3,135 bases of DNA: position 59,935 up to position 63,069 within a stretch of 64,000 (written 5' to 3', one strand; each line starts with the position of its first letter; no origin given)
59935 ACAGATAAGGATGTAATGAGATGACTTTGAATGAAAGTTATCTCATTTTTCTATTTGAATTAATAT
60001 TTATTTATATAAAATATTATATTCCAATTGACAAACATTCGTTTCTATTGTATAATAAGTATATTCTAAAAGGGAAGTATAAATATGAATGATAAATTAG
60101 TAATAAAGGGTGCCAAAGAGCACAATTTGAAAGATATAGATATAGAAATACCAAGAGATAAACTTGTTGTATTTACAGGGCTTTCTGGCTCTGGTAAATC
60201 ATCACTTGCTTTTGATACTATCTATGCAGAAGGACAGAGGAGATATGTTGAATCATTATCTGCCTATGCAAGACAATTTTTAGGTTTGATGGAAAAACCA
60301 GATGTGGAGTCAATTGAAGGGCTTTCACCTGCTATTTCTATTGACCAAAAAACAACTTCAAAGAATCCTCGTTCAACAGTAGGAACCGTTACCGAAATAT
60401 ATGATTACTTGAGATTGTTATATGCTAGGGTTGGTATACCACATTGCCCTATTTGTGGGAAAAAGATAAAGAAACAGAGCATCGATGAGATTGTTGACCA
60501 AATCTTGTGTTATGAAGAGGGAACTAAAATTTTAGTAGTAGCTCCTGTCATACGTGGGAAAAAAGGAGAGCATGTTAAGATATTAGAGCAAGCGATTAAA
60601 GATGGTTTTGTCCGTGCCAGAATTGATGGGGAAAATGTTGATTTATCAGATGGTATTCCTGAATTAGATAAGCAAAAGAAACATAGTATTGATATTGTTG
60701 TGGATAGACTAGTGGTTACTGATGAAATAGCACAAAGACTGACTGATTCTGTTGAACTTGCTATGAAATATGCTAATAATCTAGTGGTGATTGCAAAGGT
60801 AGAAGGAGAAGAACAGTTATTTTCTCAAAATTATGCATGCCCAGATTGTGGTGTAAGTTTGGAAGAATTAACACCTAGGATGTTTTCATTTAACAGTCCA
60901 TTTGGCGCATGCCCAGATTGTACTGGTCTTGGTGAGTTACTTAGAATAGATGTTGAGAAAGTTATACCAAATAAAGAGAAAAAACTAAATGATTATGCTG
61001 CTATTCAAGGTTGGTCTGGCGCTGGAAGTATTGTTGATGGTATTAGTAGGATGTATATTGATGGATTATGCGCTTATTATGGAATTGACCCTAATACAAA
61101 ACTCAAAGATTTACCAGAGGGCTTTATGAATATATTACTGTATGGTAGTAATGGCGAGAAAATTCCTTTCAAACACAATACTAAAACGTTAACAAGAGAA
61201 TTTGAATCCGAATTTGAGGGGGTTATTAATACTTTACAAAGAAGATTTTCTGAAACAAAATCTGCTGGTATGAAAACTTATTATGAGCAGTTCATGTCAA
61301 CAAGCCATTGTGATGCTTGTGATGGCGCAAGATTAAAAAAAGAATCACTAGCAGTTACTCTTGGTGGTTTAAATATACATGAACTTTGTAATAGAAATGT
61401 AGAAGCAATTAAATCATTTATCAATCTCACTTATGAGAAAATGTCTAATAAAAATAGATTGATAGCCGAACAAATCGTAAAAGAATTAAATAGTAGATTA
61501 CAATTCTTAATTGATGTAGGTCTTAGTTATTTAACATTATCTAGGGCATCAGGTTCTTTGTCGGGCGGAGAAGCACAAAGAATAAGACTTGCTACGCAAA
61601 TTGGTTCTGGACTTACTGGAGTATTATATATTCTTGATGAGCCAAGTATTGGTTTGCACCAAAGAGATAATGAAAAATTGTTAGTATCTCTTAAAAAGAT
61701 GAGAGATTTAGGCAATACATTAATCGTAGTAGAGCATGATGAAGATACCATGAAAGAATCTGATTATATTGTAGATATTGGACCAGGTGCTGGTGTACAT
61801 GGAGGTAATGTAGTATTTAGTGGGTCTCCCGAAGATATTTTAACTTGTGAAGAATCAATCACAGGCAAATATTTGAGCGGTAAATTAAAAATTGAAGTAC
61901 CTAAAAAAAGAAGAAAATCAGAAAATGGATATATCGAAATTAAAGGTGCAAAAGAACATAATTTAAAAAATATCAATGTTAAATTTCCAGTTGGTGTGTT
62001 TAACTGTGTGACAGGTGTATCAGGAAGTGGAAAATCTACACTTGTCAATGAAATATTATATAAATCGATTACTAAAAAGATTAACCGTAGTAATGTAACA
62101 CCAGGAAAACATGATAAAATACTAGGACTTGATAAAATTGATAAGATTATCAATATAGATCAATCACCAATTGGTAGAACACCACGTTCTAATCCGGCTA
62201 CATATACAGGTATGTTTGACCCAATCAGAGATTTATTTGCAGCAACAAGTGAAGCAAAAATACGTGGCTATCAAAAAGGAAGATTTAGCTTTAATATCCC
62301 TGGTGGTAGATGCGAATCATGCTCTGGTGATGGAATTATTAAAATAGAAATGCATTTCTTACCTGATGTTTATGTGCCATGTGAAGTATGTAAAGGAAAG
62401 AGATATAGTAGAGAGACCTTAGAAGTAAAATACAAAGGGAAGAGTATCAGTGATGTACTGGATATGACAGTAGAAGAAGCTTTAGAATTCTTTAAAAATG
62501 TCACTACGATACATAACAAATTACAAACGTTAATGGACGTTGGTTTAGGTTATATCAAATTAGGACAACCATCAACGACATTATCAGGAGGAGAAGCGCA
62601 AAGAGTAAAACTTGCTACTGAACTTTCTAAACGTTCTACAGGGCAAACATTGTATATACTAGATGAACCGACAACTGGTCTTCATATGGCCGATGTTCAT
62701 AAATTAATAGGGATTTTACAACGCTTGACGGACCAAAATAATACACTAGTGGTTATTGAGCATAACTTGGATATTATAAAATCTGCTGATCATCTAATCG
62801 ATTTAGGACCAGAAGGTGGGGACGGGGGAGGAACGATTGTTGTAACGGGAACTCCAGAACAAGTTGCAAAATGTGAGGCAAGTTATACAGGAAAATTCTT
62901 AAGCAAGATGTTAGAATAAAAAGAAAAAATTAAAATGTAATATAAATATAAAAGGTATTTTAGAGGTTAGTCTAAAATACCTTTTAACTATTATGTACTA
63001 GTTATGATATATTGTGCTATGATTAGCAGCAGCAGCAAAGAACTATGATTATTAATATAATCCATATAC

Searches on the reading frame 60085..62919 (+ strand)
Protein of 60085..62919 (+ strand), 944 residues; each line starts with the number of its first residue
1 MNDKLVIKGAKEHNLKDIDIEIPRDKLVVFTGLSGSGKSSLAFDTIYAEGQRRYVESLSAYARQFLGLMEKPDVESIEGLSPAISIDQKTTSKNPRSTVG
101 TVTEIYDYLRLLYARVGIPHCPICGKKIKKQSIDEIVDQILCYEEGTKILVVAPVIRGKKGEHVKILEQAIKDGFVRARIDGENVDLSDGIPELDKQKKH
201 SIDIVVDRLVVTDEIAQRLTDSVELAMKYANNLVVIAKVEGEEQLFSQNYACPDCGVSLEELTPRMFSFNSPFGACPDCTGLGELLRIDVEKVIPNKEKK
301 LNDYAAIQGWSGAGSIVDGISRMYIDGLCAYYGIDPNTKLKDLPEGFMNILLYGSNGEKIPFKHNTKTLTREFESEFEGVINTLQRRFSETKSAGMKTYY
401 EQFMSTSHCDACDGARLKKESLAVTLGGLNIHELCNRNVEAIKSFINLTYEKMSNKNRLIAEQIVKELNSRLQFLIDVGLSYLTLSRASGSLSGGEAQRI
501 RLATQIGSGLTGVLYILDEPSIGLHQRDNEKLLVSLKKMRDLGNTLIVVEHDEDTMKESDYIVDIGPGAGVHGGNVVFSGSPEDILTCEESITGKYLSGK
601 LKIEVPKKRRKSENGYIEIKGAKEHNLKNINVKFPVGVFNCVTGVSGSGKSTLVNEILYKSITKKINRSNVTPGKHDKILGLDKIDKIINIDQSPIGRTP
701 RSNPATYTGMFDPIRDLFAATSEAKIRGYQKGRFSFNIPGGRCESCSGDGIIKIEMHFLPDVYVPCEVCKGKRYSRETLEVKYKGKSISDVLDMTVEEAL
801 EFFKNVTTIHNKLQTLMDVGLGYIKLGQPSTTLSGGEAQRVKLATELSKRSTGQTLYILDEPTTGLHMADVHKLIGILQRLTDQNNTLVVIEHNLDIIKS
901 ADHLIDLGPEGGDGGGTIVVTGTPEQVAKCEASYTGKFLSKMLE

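Call 72: find_encoding_contigs(protein=window:60085-62919:+, flank=10000, max_places=3)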
Protein window:60085-62919:+ (944 aa): no gene with exactly this product is on record in the collection.
